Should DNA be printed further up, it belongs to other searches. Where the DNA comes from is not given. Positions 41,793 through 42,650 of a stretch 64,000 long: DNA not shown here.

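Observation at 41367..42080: pagP with divergent 5' end and long AT-rich upstream region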

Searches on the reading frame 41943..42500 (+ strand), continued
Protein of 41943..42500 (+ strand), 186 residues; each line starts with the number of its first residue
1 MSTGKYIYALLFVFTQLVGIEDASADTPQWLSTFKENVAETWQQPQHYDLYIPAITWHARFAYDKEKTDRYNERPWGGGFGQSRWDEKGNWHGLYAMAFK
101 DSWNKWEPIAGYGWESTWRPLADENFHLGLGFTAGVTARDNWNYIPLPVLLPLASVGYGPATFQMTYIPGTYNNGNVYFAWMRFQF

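Call 45: find_encoding_contigs(protein=P0018, flank=3000, max_places=2)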
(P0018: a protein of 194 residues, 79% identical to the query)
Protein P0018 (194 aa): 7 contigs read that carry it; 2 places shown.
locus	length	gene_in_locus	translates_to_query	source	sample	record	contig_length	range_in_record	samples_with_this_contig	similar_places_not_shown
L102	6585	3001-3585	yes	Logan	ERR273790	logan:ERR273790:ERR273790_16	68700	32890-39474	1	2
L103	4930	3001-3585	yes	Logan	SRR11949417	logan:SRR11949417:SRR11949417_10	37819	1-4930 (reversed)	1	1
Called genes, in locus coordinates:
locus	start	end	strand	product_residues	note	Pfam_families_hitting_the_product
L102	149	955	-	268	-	PF00445:Ribonuclease_T2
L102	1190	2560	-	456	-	PF03606:DcuC, PF06808:DctM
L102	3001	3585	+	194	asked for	PF07017:PagP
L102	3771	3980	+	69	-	PF00313:CSD, PF08206:OB_RNB (weak)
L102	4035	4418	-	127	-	PF02537:CRCB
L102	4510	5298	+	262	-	PF00795:CN_hydrolase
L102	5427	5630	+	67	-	PF02416:TatA_B_E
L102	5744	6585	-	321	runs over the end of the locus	PF16881:LIAS_N (weak), PF04055:Radical_SAM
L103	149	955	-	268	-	PF00445:Ribonuclease_T2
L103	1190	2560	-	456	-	PF03606:DcuC, PF06808:DctM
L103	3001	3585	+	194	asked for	PF07017:PagP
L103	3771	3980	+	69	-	PF00313:CSD, PF08206:OB_RNB (weak)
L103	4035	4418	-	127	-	PF02537:CRCB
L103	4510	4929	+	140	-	?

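Call 46: find_encoding_contigs(protein=P0003, flank=3000, max_places=2)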
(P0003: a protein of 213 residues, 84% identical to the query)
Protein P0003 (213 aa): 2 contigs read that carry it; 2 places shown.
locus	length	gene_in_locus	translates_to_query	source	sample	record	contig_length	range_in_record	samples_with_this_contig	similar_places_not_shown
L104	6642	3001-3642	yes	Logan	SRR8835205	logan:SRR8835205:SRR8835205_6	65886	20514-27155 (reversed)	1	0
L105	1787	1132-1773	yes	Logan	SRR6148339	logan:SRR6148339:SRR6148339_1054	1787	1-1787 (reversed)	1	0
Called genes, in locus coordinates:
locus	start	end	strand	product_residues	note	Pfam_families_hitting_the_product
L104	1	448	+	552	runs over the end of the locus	PF02743:dCache_1 (weak), PF17203:sCache_3_2, PF00989:PAS (faint), PF14689:SPOB_a (weak), PF02518:HATPase_c, PF13581:HATPase_c_2 (weak), PF14501:HATPase_c_5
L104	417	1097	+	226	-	PF00072:Response_reg, PF20714:HTH_64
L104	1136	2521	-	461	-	PF03606:DcuC, PF03600:CitMHS (faint), PF06808:DctM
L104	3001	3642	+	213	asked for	PF07017:PagP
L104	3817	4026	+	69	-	PF00313:CSD, PF08206:OB_RNB (weak)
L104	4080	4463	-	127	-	PF02537:CRCB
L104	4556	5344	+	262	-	PF00795:CN_hydrolase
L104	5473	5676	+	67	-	PF02416:TatA_B_E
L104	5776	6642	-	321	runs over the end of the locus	PF16881:LIAS_N (weak), PF04055:Radical_SAM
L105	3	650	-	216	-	?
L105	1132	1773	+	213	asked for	PF07017:PagP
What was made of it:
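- Tried and rejected: I fetched E. fergusonii and another clade allele through exact-protein look-ups instead (calls 45, 46).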

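Call 81: search_solved_structures(query=window:41943-42500:+, show_alignments=1)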
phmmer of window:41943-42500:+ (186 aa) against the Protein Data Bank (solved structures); distinct sequences matched with E-value up to 0.001: 2.
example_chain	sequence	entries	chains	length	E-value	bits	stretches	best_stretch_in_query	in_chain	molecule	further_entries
3gp6_A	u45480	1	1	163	4.1e-110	369.6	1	28-186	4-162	Protein pagP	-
1mm4_A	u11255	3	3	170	4.8e-110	369.4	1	28-186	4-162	CrcA protein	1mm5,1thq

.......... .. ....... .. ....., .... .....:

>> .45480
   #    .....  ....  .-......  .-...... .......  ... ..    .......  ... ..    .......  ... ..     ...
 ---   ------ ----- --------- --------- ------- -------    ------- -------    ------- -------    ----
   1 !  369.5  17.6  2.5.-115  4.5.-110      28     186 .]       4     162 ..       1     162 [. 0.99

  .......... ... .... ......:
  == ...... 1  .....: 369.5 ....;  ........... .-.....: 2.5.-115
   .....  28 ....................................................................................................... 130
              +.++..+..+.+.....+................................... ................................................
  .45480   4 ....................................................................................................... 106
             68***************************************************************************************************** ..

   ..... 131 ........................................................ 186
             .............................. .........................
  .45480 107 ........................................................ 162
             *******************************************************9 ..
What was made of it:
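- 41943..42503 (+): pagP (lipid IV(A)/lipid A palmitoyltransferase), intact, 186 aa. Residues 28-186 align to solved PagP/CrcA structures 1MM4, 1THQ and 3GP6 (call 81).
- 41943..42017 (+): Signal peptide (codons 1-25, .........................). Most of these residues differ from K-12; an A-S-A cleavage motif is kept. The cleavage position is inferred by alignment to the mature K-12 chain in the PDB (call 81).
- On PagP lipid A palmitoyltransferase (Pfam PF07017 / NCBIfam NF008271): Residues 28-186 align without gaps to solved chains 1MM4, 1THQ and 3GP6 (call 81).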
